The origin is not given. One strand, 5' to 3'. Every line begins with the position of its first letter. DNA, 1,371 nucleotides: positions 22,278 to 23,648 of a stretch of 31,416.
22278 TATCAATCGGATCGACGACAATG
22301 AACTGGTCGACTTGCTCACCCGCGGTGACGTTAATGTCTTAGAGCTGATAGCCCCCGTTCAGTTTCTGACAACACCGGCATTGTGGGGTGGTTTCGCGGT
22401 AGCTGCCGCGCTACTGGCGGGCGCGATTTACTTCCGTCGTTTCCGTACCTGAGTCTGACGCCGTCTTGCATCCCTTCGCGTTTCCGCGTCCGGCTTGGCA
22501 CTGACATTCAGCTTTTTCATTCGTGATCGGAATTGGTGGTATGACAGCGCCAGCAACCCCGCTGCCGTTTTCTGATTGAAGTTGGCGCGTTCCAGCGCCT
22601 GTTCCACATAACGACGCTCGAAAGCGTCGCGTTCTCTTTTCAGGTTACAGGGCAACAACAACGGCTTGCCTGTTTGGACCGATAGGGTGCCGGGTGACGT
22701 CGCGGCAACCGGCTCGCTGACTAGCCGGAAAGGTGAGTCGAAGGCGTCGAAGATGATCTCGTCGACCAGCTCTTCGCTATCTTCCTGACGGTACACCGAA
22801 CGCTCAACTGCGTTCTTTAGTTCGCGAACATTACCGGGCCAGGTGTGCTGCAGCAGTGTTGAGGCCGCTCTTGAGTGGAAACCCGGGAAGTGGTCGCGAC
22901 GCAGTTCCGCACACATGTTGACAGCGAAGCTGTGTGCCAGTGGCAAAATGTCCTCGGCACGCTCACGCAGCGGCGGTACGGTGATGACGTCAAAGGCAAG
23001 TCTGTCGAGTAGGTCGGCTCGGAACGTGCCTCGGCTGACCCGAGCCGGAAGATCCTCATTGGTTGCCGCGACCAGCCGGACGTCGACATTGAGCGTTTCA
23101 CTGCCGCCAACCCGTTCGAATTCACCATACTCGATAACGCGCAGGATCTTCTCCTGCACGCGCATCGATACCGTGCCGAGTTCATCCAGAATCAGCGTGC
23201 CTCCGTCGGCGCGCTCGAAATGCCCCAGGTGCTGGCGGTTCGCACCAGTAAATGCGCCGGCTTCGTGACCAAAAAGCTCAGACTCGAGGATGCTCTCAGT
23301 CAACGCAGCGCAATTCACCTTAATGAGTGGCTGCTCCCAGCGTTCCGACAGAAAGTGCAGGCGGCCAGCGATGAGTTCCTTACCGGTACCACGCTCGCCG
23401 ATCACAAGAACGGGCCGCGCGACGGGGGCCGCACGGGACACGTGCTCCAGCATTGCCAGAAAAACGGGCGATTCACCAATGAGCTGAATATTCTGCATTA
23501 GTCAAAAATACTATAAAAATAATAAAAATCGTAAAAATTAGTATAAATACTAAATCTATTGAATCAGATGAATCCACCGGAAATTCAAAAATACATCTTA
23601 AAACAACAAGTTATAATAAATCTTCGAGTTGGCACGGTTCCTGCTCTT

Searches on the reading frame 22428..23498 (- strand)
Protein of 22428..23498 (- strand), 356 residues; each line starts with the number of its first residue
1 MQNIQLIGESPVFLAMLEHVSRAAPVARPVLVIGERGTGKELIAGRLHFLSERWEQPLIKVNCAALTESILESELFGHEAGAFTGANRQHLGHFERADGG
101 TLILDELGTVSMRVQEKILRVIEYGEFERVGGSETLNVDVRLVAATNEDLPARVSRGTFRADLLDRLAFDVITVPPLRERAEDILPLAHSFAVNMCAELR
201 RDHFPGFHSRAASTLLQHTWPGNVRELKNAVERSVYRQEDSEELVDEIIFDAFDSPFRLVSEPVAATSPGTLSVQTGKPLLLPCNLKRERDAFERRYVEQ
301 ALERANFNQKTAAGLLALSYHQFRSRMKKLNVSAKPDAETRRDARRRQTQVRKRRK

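Call 64: search_protein_families(library=pfam, proteins=[window:22428-23498:-], max_evalue=0.00001)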
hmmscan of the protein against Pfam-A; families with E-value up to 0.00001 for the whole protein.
window:22428-23498:- (356 aa): 5 families
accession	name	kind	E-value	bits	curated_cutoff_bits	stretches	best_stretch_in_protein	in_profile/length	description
PF00158.32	Sigma54_activat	-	6.5e-60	202.1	20.2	1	6-169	1-164/168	Sigma-54 interaction domain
PF14532.12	Sigma54_activ_2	-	1e-17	65.1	25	1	7-177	1-138/138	Sigma-54 interaction domain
PF25601.1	AAA_lid_14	-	6.4e-16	58.4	27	1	178-240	1-62/87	AAA+ ATPase lid domain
PF02954.25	HTH_8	-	2.2e-08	34.1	22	1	292-330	4-42/42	Bacterial regulatory protein, Fis family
PF07728.20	AAA_5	-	2.1e-06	28.2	22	1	29-149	1-124/139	AAA domain (dynein-related subfamily)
